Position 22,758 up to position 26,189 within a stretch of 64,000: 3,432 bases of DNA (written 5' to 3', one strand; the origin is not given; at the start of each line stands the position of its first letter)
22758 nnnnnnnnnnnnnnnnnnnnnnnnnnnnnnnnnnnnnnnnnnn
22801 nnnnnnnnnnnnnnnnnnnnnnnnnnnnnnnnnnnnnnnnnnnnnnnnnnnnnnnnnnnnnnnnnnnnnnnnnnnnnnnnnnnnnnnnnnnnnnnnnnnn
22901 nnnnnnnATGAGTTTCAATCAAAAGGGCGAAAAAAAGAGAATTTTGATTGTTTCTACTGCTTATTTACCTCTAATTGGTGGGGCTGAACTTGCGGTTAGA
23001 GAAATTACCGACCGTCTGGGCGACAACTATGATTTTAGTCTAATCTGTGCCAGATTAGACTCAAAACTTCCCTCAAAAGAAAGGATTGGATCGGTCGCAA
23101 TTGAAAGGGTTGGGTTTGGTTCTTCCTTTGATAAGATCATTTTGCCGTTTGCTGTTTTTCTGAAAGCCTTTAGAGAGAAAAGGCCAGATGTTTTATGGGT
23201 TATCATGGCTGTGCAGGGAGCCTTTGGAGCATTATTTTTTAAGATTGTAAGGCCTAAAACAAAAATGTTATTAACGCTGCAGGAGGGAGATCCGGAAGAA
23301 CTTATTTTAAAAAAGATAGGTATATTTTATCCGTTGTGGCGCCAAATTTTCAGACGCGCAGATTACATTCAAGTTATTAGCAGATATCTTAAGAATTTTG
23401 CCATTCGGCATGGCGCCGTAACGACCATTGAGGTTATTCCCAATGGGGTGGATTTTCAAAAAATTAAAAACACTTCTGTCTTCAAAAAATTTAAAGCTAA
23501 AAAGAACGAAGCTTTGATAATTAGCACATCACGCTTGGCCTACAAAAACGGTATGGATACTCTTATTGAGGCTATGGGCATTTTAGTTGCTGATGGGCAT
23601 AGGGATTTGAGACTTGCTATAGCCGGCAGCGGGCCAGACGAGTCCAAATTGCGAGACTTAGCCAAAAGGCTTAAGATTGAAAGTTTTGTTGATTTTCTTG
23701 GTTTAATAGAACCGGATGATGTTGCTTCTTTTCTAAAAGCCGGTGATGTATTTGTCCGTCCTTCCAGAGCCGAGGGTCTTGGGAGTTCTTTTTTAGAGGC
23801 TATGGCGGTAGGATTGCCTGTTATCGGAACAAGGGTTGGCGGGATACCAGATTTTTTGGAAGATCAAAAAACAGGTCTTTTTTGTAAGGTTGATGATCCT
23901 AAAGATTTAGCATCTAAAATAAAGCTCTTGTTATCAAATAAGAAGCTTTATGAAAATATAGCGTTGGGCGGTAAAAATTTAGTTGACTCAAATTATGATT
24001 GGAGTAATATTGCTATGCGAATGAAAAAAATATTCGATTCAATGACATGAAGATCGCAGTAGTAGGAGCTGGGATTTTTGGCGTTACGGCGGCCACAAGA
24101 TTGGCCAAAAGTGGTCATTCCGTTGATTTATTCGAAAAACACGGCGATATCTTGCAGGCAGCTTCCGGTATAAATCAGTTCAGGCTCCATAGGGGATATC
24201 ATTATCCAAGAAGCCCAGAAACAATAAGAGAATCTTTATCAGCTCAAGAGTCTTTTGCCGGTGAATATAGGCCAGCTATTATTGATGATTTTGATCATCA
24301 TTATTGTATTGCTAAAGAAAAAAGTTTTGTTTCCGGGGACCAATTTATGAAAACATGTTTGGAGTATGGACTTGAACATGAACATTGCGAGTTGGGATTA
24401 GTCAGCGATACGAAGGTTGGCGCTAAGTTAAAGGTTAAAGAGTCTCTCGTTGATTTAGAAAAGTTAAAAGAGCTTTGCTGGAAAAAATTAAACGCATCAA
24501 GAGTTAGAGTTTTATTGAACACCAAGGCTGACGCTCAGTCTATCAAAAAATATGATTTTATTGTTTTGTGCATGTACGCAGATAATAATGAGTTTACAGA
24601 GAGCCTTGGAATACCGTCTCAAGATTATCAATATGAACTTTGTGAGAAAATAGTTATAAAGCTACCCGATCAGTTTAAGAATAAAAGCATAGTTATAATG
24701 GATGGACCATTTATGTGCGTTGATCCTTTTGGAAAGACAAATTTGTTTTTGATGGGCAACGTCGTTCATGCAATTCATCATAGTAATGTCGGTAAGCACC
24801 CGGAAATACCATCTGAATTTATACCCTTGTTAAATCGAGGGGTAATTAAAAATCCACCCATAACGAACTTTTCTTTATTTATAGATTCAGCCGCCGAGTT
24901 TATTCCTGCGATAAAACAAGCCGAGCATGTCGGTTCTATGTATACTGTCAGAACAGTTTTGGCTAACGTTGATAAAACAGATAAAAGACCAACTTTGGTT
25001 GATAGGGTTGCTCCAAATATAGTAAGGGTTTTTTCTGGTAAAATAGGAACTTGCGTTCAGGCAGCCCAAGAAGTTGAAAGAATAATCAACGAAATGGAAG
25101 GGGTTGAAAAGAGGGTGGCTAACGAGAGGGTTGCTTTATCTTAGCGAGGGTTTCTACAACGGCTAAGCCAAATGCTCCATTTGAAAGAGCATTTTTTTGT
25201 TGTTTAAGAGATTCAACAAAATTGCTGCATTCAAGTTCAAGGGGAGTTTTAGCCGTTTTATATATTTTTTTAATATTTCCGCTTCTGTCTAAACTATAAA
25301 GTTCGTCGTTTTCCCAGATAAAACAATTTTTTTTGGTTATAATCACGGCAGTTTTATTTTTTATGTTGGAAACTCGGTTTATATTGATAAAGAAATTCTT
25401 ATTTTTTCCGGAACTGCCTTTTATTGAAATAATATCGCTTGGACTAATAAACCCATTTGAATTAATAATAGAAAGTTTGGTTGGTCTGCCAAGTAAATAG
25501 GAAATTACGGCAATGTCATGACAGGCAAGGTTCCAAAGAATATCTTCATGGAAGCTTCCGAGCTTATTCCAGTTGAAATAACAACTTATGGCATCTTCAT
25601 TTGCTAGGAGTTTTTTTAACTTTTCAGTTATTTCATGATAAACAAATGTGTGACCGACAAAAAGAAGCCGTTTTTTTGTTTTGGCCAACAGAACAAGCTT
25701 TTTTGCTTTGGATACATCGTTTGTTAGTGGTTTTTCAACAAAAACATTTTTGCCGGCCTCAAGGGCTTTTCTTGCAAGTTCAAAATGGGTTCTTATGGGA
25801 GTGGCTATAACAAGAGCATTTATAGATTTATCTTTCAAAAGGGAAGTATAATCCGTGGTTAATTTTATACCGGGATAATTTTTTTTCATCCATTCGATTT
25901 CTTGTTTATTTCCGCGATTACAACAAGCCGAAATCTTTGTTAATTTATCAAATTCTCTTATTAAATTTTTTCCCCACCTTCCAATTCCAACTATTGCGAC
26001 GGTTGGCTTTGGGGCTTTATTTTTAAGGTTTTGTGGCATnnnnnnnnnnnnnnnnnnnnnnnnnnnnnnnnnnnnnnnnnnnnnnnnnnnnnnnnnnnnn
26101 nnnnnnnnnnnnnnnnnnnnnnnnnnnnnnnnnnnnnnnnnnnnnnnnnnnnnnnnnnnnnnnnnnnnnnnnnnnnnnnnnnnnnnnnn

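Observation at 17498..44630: A ~27-kb glycan locus encoding an unusually decorated polysaccharide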

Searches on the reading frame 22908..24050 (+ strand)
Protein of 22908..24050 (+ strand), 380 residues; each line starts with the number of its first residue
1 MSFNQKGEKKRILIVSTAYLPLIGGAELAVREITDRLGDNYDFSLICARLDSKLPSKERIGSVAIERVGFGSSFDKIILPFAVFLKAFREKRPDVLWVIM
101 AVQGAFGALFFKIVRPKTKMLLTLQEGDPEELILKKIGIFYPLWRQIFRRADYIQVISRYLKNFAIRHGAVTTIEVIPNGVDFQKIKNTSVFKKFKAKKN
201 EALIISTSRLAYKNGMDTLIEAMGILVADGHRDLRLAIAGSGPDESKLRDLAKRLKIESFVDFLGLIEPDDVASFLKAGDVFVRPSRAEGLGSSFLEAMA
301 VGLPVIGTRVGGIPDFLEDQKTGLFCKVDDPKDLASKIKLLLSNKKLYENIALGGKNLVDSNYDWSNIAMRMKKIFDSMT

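Call 6: search_protein_families(library=pfam, proteins=[window:22908-24050:+], max_evalue=0.001)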
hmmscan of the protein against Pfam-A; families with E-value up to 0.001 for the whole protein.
window:22908-24050:+ (380 aa): 6 families
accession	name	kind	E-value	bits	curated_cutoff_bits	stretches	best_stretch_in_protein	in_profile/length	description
PF00534.26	Glycos_transf_1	-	3.3e-41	141.1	26.4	1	192-352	6-166/172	Glycosyl transferases group 1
PF13692.12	Glyco_trans_1_4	-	3.6e-34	118.5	27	1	203-344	3-142/142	Glycosyl transferases group 1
PF13439.12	Glyco_transf_4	-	6.8e-13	49.4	28.5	1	23-184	1-169/170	Glycosyltransferase Family 4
PF13524.12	Glyco_trans_1_2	-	1.4e-10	41.7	25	1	233-372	14-142/144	Glycosyl transferase-like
PF20706.3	GT4-conflict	-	2.3e-09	37.2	26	1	147-320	143-323/385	Family 4 Glycosyltransferase in conflict systems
PF13579.12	Glyco_trans_4_4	-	3.3e-09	37.7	29.7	1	24-180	1-158/158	Glycosyl transferase 4-like domain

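Call 37: search_protein_families(library=ncbifam, proteins=[window:22908-24050:+], max_evalue=1e-8)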
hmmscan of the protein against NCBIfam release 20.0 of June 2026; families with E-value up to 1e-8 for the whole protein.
window:22908-24050:+ (380 aa): 36 families (the best 25 are shown)
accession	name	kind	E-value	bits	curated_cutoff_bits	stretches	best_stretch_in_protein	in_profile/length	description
NF041876.1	EPS_EpsE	equivalog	5.7e-37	127.9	400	1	147-369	158-386/389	exopolysaccharide biosynthesis GT4 family glycosyltransferase EpsE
TIGR03088.1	stp2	hypoth_equivalog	3.3e-35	121.8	409.05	1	157-378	143-372/374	TIGR03088 family PEP-CTERM/XrtA system glycosyltransferase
TIGR03999.1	thiol_BshA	equivalog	2.5e-34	118.8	273.7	1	90-379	82-373/375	N-acetyl-alpha-D-glucosaminyl L-malate synthase BshA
TIGR04063.1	stp3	hypoth_equivalog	1.8e-27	96.3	442.05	1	145-379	152-395/397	TIGR04063 family PEP-CTERM/XrtA system glycosyltransferase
NF038295.1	EPS_HpsP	equivalog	3.8e-25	88.7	550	1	149-378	153-386/388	hormogonium polysaccharide biosynthesis glycosyltransferase HpsP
NF047684.1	TeichurnBiosyTuaC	equivalog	8.2e-25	87.5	550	1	146-378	160-388/391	teichuronic acid biosynthesis protein TuaC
TIGR04005.1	wcaL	equivalog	4.2e-23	81.9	537.6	1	140-341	164-367/406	colanic acid biosynthesis glycosyltransferase WcaL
TIGR02149.1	glgA_Coryne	subfamily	2e-21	76.6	302.4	1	171-378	168-389/391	glycogen synthase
NF038229.1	Glyco4_Geo_Pelo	equivalog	3.7e-21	75.5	400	1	119-378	81-335/338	GPMC system family 4 glycosyltransferase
NF046085.1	XrtY_assoc_Gly1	equivalog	3.7e-21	75.4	400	1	165-378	175-383/387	XrtY-associated glycosyltransferase XYAG1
TIGR03449.1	mycothiol_MshA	equivalog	4.9e-21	75.1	462.5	1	170-377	185-401/406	D-inositol-3-phosphate glycosyltransferase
TIGR04157.1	glyco_rSAM_CFB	subfamily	7.9e-21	74.5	400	1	137-376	156-406/406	TIGR04157 family glycosyltransferase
NF012028.0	PRK15484.1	subfamily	1.2e-20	74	618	1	153-376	142-375/380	lipopolysaccharide N-acetylglucosaminyltransferase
NF050056.1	ProtGlycPglH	equivalog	7.5e-20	71.3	600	1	24-377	13-351/354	GalNAc-alpha-(1->4)-GalNAc-alpha-(1->3)-diNAcBac-PP-undecaprenol alpha-1,4-N-acetyl-D-galactosaminyltransferase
NF053787.1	GlcN_PG_synth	equivalog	9.4e-18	64.2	480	1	145-376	138-356/361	N-acetylglucosaminyl phosphatidylglycerol synthase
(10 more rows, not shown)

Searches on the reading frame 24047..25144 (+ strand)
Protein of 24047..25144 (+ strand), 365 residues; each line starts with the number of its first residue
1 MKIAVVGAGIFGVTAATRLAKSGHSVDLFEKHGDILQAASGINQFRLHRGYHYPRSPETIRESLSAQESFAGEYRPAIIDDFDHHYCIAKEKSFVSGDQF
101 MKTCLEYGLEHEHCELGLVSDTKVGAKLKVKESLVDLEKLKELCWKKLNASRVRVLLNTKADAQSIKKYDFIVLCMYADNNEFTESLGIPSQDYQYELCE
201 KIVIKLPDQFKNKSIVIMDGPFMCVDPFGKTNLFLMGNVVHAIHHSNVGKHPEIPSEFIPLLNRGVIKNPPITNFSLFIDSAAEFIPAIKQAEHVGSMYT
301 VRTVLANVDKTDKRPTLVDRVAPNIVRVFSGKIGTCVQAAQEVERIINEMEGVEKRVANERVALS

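Call 6: search_protein_families(library=pfam, proteins=[window:24047-25144:+], max_evalue=0.001)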
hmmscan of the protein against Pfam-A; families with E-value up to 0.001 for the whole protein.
window:24047-25144:+ (365 aa): 6 families
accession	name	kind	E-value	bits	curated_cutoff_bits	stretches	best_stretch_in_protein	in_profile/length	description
PF01266.30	DAO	-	4.5e-11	43.3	27.9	1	2-68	1-69/353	FAD dependent oxidoreductase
PF13450.12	NAD_binding_8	-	3.1e-09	37.4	21.9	1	5-51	1-49/68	NAD(P)-binding Rossmann-like domain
PF01134.28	GIDA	-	6.8e-05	22.5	22.1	1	2-46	1-45/391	Glucose inhibited division protein A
PF07992.20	Pyr_redox_2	-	0.00049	20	26.1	0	2-36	2-36/291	Pyridine nucleotide-disulphide oxidoreductase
PF02737.24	3HCDH_N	-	0.00058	20.3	22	0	2-41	1-40/180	3-hydroxyacyl-CoA dehydrogenase, NAD binding domain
PF00070.33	Pyr_redox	-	0.00084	20.3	22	0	2-37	1-36/82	Pyridine nucleotide-disulphide oxidoreductase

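Call 10: search_protein_families(library=ncbifam, proteins=[window:24047-25144:+], max_evalue=0.00001)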
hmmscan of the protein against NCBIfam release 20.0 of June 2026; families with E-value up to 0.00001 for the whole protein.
window:24047-25144:+ (365 aa): 6 families
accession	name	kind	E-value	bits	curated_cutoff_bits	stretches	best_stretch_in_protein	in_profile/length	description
TIGR03197.1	MnmC_Cterm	equivalog_domain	2.6e-09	36.6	174.2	1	2-44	1-43/400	FAD-dependent 5-carboxymethylaminomethyl-2-thiouridine(34) oxidoreductase MnmC1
NF005560.0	PRK07233.1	equivalog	1.2e-08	34.2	252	1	1-53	1-55/435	hypothetical protein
NF005243.0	PRK06753.1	equivalog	5e-08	32.2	365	1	1-42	1-42/374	hypothetical protein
NF002480.1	PRK01747.1-1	equivalog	3.6e-07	29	540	1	2-44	250-292/645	bifunctional tRNA (5-methylaminomethyl-2-thiouridine)(34)-methyltransferase MnmC2/FAD-dependent 5-carboxymethylaminomethyl-2-thiouridine(34)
NF001933.0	PRK00711.1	subfamily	1.5e-06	27.5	383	1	1-55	1-55/429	D-amino acid dehydrogenase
NF002481.1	PRK01747.1-2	equivalog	6.7e-06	25.2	600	1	2-41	240-279/611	bifunctional tRNA (5-methylaminomethyl-2-thiouridine)(34)-methyltransferase MnmC2/FAD-dependent 5-carboxymethylaminomethyl-2-thiouridine(34)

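Call 20: search_solved_structures(query=window:24047-25144:+, max_evalue=1)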
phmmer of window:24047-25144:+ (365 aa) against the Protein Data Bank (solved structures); distinct sequences matched with E-value up to 1: 27.
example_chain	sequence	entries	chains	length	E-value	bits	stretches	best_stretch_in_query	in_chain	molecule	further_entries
4ylf_B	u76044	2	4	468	0.0012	20.9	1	2-49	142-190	Dihydropyrimidine dehydrogenase subunit A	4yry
3ka7_A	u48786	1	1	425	0.01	17.9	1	1-31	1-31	Oxidoreductase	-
7mfm_I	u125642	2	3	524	0.012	17.7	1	2-50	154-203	Glutamate synthase (NADPH) small chain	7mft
5eow_A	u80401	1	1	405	0.046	15.8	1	2-42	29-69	6-hydroxynicotinate 3-monooxygenase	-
8uiq_A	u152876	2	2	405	0.049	15.7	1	2-42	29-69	6-hydroxynicotinate 3-monooxygenase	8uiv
3dme_A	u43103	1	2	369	0.05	15.6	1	4-56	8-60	conserved exported protein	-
4rep_A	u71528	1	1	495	0.057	15.4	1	4-33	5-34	Gamma-carotene desaturase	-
8oh5_C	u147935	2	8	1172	0.057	15.4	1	2-49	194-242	Formate dehydrogenase-O, major subunit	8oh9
4zcc_A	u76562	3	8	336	0.073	15.1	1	2-32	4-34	Renalase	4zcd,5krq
5vj7_A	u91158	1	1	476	0.077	15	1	2-48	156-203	Oxidoreductase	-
3k96_A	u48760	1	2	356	0.079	15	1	3-96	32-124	Glycerol-3-phosphate dehydrogenase [NAD(P)+]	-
3kkj_A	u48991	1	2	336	0.1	14.6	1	2-32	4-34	Amine oxidase, flavin-containing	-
5jca_L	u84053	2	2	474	0.11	14.5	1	2-49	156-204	NADH-dependent Ferredoxin:NADP Oxidoreductase (NfnI) subunit alpha | NADH-dependent Ferredoxin:NADP Oxidoreductase subunit alpha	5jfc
7rt0_A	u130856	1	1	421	0.12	14.4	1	2-32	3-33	4-methylaminobutanoate oxidase (methylamine-forming)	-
6fox_A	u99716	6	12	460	0.18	13.8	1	2-64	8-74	Kynurenine 3-monooxygenase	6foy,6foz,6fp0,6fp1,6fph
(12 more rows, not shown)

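Call 38: search_protein_families(library=pfam, proteins=[window:24047-25144:+], max_evalue=5)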
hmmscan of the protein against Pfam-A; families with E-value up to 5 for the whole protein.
window:24047-25144:+ (365 aa): 18 families
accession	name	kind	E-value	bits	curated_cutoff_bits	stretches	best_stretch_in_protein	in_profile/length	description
PF01266.30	DAO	-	4.5e-11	43.3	27.9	1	2-68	1-69/353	FAD dependent oxidoreductase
PF13450.12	NAD_binding_8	-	3.1e-09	37.4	21.9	1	5-51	1-49/68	NAD(P)-binding Rossmann-like domain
PF01134.28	GIDA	-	6.8e-05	22.5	22.1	1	2-46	1-45/391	Glucose inhibited division protein A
PF07992.20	Pyr_redox_2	-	0.00049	20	26.1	1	2-36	2-36/291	Pyridine nucleotide-disulphide oxidoreductase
PF02737.24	3HCDH_N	-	0.00058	20.3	22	1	2-41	1-40/180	3-hydroxyacyl-CoA dehydrogenase, NAD binding domain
PF00070.33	Pyr_redox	-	0.00084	20.3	22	1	2-37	1-36/82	Pyridine nucleotide-disulphide oxidoreductase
PF03446.21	NAD_binding_2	-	0.0011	19.4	21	1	2-33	1-32/161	NAD binding domain of 6-phosphogluconate dehydrogenase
PF01210.29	NAD_Gly3P_dh_N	-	0.0014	19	23.1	1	2-48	1-44/158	NAD-dependent glycerol-3-phosphate dehydrogenase N-terminus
PF12831.13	FAD_oxidored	-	0.004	16.9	27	1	3-33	2-32/416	FAD dependent oxidoreductase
PF02558.23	ApbA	-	0.0088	16.1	22.2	1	3-33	1-31/150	Ketopantoate reductase PanE/ApbA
PF00890.30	FAD_binding_2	-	0.0093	15.6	20.4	1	3-42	2-44/414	FAD binding domain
PF03486.20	HI0933_like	-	0.015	15.2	50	1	2-35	2-35/244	HI0933-like protein Rossmann domain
PF03721.20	UDPG_MGDP_dh_N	-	0.029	14.4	27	1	1-26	1-26/187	UDP-glucose/GDP-mannose dehydrogenase family, NAD binding domain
PF01494.25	FAD_binding_3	-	0.052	13.2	22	1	2-37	3-38/349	FAD binding domain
PF03807.23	F420_oxidored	-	0.065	14.3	21.6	1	2-26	1-26/94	NADP oxidoreductase coenzyme F420-dependent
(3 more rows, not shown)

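Call 76: search_solved_structures(query=A4, max_evalue=1)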
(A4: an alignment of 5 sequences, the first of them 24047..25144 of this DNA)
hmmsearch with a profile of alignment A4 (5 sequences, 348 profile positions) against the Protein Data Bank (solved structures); distinct sequences matched with E-value up to 1: 123 (the best 60 are shown).
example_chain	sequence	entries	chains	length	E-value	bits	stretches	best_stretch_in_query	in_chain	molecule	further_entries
8uiq_A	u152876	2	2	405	0.0019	20.5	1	2-42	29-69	6-hydroxynicotinate 3-monooxygenase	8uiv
5eow_A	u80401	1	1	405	0.0021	20.4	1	2-42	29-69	6-hydroxynicotinate 3-monooxygenase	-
2vou_A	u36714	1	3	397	0.003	19.9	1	2-36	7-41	2,6-DIHYDROXYPYRIDINE HYDROXYLASE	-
3dme_A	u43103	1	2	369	0.0039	19.5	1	4-57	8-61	conserved exported protein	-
8oh5_C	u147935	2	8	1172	0.0041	19.4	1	2-49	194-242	Formate dehydrogenase-O, major subunit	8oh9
2yg6_A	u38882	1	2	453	0.0063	18.8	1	3-35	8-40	PUTRESCINE OXIDASE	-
4ysh_A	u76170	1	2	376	0.007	18.6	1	3-33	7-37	Glycine oxidase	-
1y56_B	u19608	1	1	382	0.0072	18.6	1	2-32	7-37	sarcosine oxidase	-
7cyx_A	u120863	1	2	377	0.0078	18.5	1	3-40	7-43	Glycine oxidase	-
4rep_A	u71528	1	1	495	0.0086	18.3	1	4-33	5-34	Gamma-carotene desaturase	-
4zcc_A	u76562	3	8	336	0.009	18.3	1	3-32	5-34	Renalase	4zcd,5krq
4ylf_B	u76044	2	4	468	0.0099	18.1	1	2-32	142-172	Dihydropyrimidine dehydrogenase subunit A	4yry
3kkj_A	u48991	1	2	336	0.011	18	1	3-32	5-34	Amine oxidase, flavin-containing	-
6vpb_A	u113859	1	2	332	0.012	17.9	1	1-40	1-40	6-phosphogluconate dehydrogenase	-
4h2n_A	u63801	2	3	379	0.012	17.8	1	4-43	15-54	2-methyl-3-hydroxypyridine-5-carboxylic acid oxygenase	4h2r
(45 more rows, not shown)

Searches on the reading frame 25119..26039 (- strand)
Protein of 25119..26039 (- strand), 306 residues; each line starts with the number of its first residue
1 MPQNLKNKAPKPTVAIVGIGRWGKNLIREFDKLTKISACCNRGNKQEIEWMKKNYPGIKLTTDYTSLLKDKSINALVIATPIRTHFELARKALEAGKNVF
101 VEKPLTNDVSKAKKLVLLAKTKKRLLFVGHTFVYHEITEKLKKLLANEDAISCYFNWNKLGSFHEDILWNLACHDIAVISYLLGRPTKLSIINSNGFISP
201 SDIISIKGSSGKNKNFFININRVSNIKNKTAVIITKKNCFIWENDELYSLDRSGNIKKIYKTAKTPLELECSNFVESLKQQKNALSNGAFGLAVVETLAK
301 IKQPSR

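Call 6: search_protein_families(library=pfam, proteins=[window:25119-26039:-], max_evalue=0.001)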
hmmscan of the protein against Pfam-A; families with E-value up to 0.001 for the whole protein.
window:25119-26039:- (306 aa): 1 family
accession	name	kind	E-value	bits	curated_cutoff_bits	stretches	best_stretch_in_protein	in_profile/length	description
PF01408.29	GFO_IDH_MocA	-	5.8e-24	85.5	24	1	14-130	3-120/120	Oxidoreductase family, NAD-binding Rossmann fold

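Call 10: search_protein_families(library=ncbifam, proteins=[window:25119-26039:-], max_evalue=0.00001)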
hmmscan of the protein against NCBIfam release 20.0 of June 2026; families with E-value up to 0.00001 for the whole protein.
window:25119-26039:- (306 aa): 9 families
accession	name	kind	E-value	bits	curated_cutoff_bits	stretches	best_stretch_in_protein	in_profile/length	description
NF040723.1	UDP-GlcNAcDh_Arch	equivalog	3e-29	102.5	450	1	14-297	3-293/302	UDP-N-acetylglucosamine 3-dehydrogenase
NF008607.0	PRK11579.1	subfamily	4.6e-19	68.6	330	1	49-148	41-140/346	oxidoreductase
TIGR04380.1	myo_inos_iolG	equivalog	2.7e-18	66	355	1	13-145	3-137/330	inositol 2-dehydrogenase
NF007574.0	PRK10206.1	equivalog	8.3e-17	61.2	352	1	49-125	42-118/345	oxidoreductase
NF058561.1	BT_2158_fam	equivalog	1.6e-13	50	750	1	10-125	32-149/487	glycoside 3-dehydrogenase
NF052679.1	InsChiInosDhIolG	equivalog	4.7e-11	42.3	540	1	15-148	6-143/343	bifunctional inositol 2-dehydrogenase/D-chiro-inositol 1-dehydrogenase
NF052479.1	LevoglcsnDh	equivalog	5.7e-10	38.4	650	1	58-132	59-133/386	levoglucosan dehydrogenase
NF058563.1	BT_2159_fam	equivalog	5.3e-09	35.6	650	1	14-128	3-118/350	disaccharide 3-dehydrogenase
NF041392.1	XylDh_Gfo6_Halo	equivalog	9.8e-09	34.4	350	1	14-133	19-143/350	D-xylose 1-dehydrogenase Gfo6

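Call 22: search_solved_structures(query=window:25119-26039:-, max_evalue=0.01)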
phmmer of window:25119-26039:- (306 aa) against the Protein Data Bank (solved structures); distinct sequences matched with E-value up to 0.01: 82 (the best 60 are shown).
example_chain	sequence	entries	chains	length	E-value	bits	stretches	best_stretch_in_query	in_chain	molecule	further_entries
3c1a_A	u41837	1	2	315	1.4e-19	73.9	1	13-186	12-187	Putative oxidoreductase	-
3fhl_A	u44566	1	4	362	2.1e-13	53.6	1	49-129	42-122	Putative oxidoreductase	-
3hnp_A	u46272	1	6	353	8.1e-13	51.7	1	56-123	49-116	Oxidoreductase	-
3e82_A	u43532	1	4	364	9.9e-13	51.4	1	46-131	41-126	Putative oxidoreductase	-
3f4l_A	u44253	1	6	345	2.4e-12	50.1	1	54-123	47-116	Putative oxidoreductase yhhX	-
3cea_A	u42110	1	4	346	1.3e-11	47.7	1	13-149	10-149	Myo-inositol 2-dehydrogenase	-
8tdf_A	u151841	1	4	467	3.8e-11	46.2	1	11-130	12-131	Dehydrogenase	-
8tdh_A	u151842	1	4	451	9.4e-11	44.9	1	14-130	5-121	Predicted dehydrogenases and related proteins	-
3kux_A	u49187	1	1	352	2.7e-10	43.4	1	52-147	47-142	Putative oxidoreductase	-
9azo_A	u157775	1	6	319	9e-10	41.7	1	14-187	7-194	PmdC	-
3i23_A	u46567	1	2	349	1e-09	41.5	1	56-123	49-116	Oxidoreductase, Gfo/Idh/MocA family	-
3fd8_A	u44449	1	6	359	1e-09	41.5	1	56-123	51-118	Oxidoreductase, Gfo/Idh/MocA family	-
4fb5_A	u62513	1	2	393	1.5e-09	41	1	59-146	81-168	Probable oxidoreductase protein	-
3evn_A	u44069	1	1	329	1.5e-09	40.9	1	64-148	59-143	Oxidoreductase, Gfo/Idh/MocA family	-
6nor_A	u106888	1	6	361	2.5e-09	40.3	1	57-152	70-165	Putative NAD dependent dehydrogenase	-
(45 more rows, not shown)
